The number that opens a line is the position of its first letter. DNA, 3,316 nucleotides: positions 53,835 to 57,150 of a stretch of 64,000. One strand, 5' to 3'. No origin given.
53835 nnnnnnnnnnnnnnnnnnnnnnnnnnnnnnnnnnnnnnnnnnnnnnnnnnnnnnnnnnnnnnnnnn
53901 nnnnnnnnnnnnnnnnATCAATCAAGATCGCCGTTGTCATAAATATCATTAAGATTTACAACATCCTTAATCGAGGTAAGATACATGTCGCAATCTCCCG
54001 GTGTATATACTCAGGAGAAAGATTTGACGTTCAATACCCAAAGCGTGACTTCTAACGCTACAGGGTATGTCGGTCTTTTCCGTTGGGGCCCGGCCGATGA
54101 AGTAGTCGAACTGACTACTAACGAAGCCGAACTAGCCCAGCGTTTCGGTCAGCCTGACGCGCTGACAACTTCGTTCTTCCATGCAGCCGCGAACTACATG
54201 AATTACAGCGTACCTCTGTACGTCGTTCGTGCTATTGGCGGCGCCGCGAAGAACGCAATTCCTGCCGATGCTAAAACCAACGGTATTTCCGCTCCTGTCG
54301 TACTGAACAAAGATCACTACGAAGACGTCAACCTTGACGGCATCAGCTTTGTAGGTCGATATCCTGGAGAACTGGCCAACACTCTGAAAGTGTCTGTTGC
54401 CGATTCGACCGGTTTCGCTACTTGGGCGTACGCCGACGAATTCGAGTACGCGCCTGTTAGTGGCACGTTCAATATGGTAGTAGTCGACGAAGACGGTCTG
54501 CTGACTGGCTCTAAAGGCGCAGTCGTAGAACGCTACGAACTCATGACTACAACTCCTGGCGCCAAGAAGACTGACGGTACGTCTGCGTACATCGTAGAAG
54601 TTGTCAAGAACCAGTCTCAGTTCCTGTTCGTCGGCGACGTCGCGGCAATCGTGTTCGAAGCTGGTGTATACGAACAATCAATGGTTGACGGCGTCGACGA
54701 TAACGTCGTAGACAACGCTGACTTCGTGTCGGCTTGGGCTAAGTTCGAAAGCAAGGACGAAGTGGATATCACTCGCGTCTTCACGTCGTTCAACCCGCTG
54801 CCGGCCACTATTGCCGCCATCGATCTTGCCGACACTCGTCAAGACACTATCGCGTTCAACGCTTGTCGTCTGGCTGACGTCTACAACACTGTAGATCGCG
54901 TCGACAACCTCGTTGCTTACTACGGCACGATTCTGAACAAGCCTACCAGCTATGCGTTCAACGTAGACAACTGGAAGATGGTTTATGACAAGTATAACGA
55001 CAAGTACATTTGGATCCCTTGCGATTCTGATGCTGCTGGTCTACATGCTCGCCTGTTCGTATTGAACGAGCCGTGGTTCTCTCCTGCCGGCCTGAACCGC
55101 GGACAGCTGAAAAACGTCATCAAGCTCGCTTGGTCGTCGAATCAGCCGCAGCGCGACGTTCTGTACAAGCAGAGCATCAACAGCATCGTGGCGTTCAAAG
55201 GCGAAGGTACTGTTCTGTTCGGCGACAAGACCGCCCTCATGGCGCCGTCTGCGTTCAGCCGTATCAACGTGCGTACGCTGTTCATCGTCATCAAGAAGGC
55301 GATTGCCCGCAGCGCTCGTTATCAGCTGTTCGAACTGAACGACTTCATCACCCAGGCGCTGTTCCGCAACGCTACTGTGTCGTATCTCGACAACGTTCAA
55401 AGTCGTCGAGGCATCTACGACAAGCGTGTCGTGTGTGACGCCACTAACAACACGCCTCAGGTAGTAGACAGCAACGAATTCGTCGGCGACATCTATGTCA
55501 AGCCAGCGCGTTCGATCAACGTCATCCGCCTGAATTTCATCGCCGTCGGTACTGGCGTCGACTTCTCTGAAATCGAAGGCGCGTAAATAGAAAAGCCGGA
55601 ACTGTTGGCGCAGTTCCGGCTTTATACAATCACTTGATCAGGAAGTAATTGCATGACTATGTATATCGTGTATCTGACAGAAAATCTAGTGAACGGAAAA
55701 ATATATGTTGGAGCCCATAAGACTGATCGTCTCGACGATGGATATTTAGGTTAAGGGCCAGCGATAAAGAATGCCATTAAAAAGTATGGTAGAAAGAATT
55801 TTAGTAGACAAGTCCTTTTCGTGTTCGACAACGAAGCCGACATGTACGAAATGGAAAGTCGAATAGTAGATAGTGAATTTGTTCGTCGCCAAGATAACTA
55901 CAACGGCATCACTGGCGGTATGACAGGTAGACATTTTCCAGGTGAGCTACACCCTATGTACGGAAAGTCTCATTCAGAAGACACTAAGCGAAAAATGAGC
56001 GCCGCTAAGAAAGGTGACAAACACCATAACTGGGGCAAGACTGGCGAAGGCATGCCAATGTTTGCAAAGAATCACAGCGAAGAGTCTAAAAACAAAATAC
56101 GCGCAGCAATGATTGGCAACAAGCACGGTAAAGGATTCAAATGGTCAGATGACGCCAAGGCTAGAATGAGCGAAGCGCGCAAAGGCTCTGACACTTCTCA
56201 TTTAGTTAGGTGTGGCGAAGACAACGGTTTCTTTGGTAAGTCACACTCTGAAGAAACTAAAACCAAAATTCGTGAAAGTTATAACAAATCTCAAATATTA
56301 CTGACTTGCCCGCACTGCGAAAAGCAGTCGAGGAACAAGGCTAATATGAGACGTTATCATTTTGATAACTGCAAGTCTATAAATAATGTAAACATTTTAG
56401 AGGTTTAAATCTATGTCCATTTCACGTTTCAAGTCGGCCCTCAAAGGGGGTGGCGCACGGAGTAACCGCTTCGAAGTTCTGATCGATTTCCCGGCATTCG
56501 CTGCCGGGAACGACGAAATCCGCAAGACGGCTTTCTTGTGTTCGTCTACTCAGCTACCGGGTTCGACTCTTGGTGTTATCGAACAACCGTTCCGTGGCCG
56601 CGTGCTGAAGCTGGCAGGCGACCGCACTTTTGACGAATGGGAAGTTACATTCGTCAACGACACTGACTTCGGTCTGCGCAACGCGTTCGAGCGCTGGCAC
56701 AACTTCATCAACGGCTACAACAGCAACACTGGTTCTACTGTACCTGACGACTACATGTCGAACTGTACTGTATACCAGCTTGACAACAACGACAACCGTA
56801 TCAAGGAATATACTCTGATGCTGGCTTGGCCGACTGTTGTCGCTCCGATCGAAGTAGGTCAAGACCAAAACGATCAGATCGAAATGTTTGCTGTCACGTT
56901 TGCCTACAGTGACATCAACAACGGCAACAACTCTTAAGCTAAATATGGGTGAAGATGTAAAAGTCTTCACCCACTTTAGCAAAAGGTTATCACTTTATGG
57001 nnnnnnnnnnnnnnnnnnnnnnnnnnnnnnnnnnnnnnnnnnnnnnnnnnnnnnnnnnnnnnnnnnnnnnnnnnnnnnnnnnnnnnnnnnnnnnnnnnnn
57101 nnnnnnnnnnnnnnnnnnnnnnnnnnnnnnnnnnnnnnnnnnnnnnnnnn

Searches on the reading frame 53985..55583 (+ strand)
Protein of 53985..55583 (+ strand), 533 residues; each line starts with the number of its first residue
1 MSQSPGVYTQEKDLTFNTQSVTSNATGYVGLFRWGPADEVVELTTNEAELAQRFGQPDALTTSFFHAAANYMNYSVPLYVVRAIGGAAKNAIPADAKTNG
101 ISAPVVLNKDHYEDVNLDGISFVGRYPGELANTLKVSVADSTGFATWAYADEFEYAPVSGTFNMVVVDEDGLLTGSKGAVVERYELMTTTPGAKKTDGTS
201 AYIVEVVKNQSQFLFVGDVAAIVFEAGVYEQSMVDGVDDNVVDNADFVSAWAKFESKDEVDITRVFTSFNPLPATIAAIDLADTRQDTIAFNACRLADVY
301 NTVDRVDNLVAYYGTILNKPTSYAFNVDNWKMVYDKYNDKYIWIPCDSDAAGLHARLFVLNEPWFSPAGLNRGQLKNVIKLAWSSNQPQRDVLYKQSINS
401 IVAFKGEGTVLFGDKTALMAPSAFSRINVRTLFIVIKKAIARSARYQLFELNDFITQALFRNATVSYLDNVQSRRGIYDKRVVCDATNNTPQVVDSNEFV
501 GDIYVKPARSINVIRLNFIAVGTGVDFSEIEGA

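Call 79: search_protein_families(library=pfam, proteins=[window:53985-55583:+], max_evalue=0.01)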
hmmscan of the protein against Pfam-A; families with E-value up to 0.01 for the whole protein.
window:53985-55583:+ (533 aa): 3 families
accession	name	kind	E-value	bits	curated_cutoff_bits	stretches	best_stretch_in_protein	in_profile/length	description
PF17482.7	Phage_sheath_1C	-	1.1e-13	51.5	26.9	1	421-517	3-100/104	Phage tail sheath C-terminal domain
PF04984.19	Phage_sheath_1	-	3e-10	40.6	31.4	1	242-417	3-168/168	Phage tail sheath protein subtilisin-like domain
PF22671.1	Gp18_domIII_N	-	0.0014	19.3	27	1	27-82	5-57/58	Tail sheath protein Gp18 domain III N-terminal region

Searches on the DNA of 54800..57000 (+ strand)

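Call 8: search_dna_similar(query=window:54800-57000:+, collection=phages, mode=near, max_rows=30)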
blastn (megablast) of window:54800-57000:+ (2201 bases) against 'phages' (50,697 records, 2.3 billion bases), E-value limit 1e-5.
Records with a match: 2; places in all: 2; records where one place covers at least 80% of the query: 0.
Best place of each record, by identity: 60-80% 2.
By first word of the organism name: Pseudomonas 2.
By host as written in the record: Pseudomonas putida PpG1 2.
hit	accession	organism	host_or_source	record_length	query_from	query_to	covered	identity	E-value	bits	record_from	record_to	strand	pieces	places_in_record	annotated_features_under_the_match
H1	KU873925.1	Pseudomonas phage pf16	Pseudomonas putida PpG1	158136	53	787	33%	78.9%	9e-137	494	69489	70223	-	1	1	hypothetical protein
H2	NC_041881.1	Pseudomonas phage pf16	Pseudomonas putida PpG1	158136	53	787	33%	78.9%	9e-137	494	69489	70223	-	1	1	tail sheath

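Call 56: get_annotated_region(hit=H2, flank=3500)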
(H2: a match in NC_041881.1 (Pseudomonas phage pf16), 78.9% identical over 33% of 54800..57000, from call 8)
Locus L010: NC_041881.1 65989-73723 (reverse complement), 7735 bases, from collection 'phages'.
description: Pseudomonas phage pf16, complete genome.
organism: Pseudomonas phage pf16 (NCBI taxid 1815630)
taxonomy: Viruses; Duplodnaviria; Heunggongvirae; Uroviricota; Caudoviricetes; Chakrabartyvirus; Chakrabartyvirus pf16
host: Pseudomonas putida PpG1; source: -; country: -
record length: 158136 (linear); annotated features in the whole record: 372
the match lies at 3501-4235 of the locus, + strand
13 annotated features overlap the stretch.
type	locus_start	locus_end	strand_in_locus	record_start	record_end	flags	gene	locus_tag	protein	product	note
CDS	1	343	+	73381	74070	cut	-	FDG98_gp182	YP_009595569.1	tail sheath stabilizer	pf16_gp116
regulatory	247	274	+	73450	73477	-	-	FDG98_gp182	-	promoter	putative phage specific promoter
CDS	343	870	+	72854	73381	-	-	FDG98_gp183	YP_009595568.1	terminase small subunit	pf16_gp115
CDS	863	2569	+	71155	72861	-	-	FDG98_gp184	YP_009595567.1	terminase large subunit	pf16_gp114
CDS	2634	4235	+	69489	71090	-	-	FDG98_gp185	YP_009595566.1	tail sheath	pf16_gp113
CDS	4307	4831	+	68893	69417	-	-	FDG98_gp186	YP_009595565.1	tail tube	pf16_gp112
CDS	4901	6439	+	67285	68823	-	-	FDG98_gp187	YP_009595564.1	portal protein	pf16_gp111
CDS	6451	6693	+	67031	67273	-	-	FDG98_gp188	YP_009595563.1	hypothetical protein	pf16_gp110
regulatory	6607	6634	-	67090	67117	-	-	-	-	promoter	putative phage specific promoter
CDS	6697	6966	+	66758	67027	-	-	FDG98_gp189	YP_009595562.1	head scaffolding protein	pf16_gp109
CDS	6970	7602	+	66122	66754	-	-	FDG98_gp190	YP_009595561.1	head maturation protease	pf16_gp108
regulatory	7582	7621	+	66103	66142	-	-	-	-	terminator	Rho independent transcriptional terminator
CDS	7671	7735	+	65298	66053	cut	-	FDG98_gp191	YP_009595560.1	hypothetical protein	pf16_gp107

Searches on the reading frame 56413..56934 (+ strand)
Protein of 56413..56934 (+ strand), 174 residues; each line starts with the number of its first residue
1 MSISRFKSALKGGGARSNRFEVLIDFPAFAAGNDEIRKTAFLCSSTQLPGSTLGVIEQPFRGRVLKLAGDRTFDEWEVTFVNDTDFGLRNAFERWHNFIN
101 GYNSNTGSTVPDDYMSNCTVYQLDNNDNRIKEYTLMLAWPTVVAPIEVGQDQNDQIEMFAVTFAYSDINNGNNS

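Call 79: search_protein_families(library=pfam, proteins=[window:56413-56934:+], max_evalue=0.01)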
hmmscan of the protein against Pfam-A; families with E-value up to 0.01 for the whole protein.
window:56413-56934:+ (174 aa): 2 families
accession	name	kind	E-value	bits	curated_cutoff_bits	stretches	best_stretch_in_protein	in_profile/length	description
PF06841.18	Phage_T4_gp19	-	1.4e-05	25.3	28.2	1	63-167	40-132/134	T4-like virus tail tube protein gp19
PF03556.21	Cullin_binding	-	0.0024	18.7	27.9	1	70-143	41-112/118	Cullin binding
